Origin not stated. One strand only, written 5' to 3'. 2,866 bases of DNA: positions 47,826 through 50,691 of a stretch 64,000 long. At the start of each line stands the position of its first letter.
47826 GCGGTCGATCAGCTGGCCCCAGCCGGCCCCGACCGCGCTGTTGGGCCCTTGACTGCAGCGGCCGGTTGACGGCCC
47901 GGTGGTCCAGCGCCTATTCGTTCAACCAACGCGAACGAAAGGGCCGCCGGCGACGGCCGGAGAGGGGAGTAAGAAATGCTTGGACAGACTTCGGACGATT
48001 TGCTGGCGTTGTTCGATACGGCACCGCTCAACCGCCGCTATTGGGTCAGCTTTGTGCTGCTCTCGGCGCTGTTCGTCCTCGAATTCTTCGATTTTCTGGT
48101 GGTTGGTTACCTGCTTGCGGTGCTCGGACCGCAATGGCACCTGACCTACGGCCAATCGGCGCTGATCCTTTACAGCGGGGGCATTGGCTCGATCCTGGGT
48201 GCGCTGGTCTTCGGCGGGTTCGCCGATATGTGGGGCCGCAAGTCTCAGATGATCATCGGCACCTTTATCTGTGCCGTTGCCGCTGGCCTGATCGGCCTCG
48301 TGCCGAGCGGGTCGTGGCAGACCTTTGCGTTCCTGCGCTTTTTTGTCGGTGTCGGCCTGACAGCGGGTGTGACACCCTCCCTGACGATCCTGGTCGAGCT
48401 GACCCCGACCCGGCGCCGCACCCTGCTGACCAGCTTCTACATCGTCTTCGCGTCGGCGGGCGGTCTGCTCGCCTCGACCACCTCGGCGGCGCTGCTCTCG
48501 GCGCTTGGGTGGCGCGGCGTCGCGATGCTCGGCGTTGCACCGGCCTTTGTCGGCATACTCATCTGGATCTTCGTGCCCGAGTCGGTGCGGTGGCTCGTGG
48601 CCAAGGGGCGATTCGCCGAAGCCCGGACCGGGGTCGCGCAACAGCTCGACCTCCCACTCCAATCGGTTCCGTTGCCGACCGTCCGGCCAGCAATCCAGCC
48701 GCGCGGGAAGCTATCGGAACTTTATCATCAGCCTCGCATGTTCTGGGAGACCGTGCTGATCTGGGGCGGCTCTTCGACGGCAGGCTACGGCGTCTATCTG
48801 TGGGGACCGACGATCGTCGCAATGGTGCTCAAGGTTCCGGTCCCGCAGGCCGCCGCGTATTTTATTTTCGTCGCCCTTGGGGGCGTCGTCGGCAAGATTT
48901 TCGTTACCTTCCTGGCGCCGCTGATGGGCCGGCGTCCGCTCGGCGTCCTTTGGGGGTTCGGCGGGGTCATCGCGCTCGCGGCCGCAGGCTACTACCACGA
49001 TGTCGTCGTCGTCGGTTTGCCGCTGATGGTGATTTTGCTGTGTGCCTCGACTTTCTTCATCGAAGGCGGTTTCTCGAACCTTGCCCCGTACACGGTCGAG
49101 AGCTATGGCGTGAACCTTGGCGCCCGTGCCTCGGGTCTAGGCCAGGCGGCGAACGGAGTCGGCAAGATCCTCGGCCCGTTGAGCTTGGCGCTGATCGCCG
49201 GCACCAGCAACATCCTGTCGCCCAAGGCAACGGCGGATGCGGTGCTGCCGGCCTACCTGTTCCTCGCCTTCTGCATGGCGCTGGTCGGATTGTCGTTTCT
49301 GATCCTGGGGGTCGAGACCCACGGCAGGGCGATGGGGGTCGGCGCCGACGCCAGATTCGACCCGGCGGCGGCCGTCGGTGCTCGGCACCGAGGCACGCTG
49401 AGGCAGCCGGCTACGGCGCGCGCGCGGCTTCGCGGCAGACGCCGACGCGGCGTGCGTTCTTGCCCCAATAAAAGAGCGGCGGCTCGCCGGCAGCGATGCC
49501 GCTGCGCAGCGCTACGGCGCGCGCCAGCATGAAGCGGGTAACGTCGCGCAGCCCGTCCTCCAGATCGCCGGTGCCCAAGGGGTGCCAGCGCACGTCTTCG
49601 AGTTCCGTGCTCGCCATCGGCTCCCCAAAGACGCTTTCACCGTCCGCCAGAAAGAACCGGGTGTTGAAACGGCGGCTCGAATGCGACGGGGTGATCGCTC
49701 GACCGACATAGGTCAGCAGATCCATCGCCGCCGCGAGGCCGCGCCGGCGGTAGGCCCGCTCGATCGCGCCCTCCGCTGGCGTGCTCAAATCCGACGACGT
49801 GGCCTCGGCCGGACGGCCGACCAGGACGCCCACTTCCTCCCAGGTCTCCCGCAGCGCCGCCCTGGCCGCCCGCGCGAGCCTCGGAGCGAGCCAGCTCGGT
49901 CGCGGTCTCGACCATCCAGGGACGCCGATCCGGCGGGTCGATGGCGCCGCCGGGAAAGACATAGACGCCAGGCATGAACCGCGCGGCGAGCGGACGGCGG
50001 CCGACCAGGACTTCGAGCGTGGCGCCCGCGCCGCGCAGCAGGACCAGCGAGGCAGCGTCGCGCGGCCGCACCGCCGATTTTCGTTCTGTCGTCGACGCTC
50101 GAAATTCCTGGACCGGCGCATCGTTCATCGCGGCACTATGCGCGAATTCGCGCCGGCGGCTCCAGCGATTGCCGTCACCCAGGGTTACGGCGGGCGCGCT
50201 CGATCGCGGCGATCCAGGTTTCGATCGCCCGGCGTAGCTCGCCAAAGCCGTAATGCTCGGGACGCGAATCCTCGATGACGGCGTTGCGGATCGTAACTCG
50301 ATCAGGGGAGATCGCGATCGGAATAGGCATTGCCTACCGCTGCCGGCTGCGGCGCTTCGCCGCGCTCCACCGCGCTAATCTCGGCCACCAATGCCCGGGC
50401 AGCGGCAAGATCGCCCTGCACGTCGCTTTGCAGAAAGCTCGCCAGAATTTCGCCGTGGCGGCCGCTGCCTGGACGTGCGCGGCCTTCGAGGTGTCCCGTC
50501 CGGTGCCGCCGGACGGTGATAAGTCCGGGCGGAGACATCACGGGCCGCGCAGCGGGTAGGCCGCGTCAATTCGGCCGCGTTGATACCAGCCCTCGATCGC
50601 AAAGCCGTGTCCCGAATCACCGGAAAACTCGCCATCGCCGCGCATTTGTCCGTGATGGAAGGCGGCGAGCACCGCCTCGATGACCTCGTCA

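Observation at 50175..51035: Secreted stand-alone EndoU-type RNase toxin domain coupled to a small unknown ORF: a candidate toxin/immunity pair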

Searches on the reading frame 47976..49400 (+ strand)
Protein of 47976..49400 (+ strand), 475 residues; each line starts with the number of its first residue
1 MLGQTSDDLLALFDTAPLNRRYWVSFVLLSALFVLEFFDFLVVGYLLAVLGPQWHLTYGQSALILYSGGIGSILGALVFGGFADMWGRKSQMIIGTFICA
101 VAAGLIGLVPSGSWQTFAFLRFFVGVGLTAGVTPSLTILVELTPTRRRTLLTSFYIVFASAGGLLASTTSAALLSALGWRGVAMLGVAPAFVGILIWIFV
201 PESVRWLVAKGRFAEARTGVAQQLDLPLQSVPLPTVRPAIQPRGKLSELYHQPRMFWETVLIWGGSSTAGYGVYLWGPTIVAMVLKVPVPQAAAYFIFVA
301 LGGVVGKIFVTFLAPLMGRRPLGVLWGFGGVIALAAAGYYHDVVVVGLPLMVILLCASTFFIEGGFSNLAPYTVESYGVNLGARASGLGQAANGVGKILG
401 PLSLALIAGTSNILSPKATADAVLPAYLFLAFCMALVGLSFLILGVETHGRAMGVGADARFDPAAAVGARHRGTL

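Call 82: search_protein_families(library=pfam, proteins=[window:47976-49400:+], max_evalue=0.001)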
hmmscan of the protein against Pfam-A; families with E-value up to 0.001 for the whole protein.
window:47976-49400:+ (475 aa): 2 families
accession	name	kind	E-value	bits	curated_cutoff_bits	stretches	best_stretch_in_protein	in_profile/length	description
PF07690.21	MFS_1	-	4.9e-33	114.9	33.4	1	31-401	3-347/347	Major Facilitator Superfamily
PF00083.30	Sugar_tr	-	6.8e-29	101.5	22.3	1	61-452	48-444/452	Sugar (and other) transporter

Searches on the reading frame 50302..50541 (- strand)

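Call 3: search_protein_families(library=pfam, proteins=[window:50302-50541:-], max_evalue=1)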
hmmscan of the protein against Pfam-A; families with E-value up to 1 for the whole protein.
window:50302-50541:- (79 aa): 1 family
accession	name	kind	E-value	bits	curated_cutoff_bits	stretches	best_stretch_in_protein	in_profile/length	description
PF06062.16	UPF0231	-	0.19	12.5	25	1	31-73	22-64/121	Uncharacterised protein family (UPF0231)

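Call 4: search_protein_families(library=ncbifam, proteins=[window:50302-50541:-], max_evalue=1)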
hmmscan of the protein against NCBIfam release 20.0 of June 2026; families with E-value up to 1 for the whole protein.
window:50302-50541:- (79 aa): 1 family
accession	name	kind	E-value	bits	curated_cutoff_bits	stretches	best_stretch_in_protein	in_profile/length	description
TIGR02267.1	TIGR02267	domain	0.0066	16.9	60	1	20-60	67-107/123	DUSAM domain-containing protein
